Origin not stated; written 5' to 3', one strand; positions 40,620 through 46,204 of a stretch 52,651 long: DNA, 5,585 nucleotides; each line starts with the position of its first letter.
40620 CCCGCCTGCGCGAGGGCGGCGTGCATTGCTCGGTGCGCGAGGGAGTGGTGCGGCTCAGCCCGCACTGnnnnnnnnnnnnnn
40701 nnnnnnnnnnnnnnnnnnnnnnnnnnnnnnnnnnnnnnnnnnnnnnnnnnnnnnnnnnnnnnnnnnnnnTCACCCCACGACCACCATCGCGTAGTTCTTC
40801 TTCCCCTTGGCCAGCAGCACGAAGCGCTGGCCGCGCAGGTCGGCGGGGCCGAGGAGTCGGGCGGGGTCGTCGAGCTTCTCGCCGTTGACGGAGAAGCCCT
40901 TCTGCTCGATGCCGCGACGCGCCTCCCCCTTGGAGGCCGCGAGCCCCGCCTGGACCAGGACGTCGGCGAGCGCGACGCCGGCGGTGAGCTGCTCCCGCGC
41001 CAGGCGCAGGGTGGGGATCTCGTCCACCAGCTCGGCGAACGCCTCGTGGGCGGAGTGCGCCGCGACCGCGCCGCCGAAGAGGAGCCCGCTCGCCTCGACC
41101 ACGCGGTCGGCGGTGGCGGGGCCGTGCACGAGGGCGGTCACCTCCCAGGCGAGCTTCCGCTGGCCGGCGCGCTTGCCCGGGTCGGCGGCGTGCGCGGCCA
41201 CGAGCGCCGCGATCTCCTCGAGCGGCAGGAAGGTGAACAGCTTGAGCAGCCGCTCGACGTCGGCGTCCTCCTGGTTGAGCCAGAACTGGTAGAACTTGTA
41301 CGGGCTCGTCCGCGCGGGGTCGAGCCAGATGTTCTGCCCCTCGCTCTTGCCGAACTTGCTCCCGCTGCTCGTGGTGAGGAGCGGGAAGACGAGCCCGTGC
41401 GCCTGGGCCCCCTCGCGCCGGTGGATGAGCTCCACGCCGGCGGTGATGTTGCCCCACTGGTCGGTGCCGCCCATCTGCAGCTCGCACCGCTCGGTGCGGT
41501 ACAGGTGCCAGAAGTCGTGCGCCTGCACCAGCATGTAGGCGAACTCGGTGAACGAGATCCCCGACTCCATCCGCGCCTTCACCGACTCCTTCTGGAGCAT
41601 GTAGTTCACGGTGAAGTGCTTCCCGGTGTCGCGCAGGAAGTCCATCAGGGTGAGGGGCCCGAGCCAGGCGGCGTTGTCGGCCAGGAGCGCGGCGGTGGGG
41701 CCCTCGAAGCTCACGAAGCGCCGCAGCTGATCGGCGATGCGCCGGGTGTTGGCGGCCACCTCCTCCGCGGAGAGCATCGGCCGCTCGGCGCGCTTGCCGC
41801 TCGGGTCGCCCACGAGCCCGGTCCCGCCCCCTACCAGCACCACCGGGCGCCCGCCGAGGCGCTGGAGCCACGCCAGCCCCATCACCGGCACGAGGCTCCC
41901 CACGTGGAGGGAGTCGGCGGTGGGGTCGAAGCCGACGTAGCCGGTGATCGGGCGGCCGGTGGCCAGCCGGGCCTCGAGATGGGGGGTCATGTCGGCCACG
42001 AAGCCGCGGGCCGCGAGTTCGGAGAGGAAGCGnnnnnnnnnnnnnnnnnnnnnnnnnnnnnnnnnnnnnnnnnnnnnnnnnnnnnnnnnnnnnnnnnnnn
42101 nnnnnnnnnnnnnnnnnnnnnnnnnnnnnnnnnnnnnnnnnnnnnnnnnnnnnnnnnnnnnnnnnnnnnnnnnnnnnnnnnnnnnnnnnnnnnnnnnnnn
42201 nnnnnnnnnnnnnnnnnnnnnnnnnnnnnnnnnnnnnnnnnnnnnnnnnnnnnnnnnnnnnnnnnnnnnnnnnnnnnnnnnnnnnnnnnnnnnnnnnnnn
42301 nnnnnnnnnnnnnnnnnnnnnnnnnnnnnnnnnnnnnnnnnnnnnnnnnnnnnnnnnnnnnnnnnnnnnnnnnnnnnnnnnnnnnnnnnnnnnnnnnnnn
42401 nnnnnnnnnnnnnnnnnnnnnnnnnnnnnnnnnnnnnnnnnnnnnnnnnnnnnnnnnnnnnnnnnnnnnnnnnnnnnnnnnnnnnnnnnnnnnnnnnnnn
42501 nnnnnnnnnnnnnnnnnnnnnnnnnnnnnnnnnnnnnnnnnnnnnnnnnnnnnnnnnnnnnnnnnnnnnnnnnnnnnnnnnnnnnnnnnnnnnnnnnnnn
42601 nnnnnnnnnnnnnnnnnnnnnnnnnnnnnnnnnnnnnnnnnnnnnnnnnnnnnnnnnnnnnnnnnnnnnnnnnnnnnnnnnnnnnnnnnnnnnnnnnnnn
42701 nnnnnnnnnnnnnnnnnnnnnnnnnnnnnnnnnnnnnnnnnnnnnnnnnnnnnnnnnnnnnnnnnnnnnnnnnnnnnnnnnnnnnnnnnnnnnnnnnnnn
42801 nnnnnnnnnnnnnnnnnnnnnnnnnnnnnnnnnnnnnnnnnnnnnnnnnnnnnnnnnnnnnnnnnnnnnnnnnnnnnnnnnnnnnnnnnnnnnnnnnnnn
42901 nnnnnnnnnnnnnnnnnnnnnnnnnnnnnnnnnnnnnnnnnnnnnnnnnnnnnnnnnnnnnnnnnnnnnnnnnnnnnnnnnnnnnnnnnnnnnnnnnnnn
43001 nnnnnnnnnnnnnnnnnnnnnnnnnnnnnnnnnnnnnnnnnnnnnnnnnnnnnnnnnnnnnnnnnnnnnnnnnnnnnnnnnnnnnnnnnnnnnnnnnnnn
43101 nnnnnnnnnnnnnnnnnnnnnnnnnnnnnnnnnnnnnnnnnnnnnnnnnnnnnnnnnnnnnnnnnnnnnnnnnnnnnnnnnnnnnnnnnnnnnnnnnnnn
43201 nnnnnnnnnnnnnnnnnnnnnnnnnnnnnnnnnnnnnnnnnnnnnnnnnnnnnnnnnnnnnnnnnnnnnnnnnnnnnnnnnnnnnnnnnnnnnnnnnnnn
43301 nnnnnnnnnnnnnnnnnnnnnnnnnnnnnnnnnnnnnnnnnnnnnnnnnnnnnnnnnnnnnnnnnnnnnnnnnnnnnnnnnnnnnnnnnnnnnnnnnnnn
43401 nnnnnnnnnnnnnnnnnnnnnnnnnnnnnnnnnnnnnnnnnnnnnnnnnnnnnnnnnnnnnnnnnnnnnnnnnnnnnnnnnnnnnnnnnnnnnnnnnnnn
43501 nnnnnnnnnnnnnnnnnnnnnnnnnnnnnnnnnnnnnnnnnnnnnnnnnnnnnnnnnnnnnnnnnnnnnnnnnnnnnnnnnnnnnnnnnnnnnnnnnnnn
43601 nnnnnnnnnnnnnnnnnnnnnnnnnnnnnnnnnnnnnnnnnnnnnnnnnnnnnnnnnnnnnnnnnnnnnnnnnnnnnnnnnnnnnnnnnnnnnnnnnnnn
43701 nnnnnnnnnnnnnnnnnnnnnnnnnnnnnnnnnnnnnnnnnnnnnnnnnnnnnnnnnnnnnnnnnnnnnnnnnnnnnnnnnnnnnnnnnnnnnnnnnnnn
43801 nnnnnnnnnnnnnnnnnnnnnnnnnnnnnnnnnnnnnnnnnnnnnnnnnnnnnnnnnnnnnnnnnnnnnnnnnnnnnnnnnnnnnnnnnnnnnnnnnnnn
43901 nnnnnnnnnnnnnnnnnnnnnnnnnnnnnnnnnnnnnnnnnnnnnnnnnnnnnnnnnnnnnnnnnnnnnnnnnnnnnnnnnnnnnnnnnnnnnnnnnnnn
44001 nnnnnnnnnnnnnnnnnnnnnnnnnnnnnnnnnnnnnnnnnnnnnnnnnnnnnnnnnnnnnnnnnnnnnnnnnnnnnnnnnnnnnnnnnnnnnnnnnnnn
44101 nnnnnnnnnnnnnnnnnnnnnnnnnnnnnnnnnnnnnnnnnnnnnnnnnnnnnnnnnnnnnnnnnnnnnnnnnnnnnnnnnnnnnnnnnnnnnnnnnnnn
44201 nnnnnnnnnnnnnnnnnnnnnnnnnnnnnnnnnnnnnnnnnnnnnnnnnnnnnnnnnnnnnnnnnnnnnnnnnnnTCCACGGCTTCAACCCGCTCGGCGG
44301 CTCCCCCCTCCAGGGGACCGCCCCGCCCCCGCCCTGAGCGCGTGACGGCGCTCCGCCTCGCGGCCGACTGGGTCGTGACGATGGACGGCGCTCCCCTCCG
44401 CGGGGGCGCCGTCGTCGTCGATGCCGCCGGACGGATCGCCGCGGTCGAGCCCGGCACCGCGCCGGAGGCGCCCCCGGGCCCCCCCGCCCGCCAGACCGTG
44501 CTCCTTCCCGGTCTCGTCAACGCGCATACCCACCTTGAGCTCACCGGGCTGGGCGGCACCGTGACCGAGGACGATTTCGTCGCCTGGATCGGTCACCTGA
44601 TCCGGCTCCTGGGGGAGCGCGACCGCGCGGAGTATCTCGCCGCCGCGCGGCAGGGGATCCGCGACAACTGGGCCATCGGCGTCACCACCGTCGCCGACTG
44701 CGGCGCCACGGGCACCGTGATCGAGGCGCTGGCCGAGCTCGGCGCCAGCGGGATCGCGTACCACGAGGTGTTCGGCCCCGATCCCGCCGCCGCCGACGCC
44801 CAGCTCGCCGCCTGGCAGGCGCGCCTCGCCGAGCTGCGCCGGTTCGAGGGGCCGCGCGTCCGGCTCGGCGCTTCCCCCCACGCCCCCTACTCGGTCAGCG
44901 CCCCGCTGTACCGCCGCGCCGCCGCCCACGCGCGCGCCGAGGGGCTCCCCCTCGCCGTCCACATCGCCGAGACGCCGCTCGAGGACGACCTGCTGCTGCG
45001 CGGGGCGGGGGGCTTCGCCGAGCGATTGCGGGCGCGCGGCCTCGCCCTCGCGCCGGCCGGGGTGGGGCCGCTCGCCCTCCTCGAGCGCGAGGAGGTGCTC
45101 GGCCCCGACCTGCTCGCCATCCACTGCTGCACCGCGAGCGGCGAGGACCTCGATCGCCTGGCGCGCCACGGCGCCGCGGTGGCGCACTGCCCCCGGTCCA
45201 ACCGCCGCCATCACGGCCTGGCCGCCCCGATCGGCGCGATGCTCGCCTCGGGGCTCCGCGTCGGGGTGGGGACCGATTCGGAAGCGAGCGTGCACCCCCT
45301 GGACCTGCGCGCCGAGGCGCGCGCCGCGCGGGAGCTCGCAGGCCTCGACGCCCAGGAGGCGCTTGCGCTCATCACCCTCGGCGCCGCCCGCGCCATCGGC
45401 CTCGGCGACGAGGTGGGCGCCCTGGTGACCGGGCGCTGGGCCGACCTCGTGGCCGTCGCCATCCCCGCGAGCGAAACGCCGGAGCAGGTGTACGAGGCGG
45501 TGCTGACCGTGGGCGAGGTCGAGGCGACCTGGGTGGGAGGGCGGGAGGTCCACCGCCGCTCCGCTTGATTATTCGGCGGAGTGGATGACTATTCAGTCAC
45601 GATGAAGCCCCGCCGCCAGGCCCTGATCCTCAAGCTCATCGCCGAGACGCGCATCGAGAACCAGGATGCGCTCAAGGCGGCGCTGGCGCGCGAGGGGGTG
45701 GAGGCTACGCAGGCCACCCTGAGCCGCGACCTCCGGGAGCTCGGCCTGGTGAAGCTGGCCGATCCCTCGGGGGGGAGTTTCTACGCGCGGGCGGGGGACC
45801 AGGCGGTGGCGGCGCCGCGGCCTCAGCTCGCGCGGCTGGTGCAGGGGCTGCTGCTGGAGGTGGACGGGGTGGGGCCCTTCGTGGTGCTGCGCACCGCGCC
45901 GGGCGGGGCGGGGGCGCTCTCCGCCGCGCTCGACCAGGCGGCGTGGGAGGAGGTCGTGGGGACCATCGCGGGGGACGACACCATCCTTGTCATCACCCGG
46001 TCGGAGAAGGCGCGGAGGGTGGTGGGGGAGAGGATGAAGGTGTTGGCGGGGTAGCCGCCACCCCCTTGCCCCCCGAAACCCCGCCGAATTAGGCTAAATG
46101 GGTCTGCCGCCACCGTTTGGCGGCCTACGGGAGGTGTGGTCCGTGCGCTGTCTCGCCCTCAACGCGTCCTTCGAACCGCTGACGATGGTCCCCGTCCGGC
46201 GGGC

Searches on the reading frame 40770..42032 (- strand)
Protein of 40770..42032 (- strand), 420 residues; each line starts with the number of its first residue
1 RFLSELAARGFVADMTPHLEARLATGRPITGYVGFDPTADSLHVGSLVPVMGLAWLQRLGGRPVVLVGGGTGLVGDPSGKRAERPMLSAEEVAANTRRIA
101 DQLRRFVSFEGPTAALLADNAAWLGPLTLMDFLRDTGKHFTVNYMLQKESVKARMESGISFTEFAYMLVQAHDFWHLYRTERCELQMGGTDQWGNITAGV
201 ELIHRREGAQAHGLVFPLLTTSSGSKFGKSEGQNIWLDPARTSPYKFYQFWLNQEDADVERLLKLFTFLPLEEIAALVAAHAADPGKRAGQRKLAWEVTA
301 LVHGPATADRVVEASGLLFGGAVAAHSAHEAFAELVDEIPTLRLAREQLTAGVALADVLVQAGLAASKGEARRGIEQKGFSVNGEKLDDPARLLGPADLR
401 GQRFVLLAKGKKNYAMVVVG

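Call 10: search_protein_families(library=pfam, proteins=[window:40770-42032:-], max_evalue=0.01)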
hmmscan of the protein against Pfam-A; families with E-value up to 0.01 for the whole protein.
window:40770-42032:- (420 aa): 4 families
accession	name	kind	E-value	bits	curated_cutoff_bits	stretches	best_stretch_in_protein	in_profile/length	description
PF00579.31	tRNA-synt_1b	-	2.5e-77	260.5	21.1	1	26-319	3-291/292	tRNA synthetases class I (W and Y)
PF22421.1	SYY_C-terminal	-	5.2e-16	58.8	27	1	333-417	3-83/83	Tyrosine--tRNA ligase SYY-like C-terminal domain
PF01479.30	S4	-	1.2e-08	35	22.8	1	355-398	3-46/48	S4 domain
PF16714.10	TyrRSs_C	-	0.0034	17.6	30.6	1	351-386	19-54/120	Tyrosyl-tRNA synthetase C-terminal domain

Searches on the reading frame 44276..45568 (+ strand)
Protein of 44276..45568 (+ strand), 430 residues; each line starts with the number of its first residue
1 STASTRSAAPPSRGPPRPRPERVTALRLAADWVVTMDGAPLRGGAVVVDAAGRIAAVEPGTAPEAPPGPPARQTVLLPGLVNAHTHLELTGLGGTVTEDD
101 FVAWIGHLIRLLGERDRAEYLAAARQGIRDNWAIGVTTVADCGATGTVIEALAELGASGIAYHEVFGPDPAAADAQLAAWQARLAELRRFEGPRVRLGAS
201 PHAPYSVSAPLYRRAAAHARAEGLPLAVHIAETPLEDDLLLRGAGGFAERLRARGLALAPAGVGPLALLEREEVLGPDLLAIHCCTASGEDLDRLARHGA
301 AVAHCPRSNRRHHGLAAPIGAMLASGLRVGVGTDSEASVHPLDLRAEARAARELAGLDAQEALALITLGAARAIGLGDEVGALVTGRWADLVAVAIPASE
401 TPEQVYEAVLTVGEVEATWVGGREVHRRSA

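Call 10: search_protein_families(library=pfam, proteins=[window:44276-45568:+], max_evalue=0.01)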
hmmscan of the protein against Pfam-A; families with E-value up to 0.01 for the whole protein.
window:44276-45568:+ (430 aa): 2 families
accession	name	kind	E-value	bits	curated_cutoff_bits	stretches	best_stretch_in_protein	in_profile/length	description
PF01979.26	Amidohydro_1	-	8.7e-40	137.4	25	1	75-425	1-345/345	Amidohydrolase family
PF07969.17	Amidohydro_3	-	2.6e-20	73.8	29.7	1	109-426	150-472/472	Amidohydrolase family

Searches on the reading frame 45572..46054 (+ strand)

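Call 10: search_protein_families(library=pfam, proteins=[window:45572-46054:+], max_evalue=0.01)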
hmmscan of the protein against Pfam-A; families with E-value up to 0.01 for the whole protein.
window:45572-46054:+ (160 aa): 2 families
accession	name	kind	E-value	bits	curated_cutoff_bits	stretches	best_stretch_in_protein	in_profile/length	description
PF02863.23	Arg_repressor_C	-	3e-21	75.4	25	1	93-156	4-67/68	Arginine repressor, C-terminal domain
PF01316.27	Arg_repressor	-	8.7e-19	67.5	27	1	12-72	3-63/70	Arginine repressor, DNA binding domain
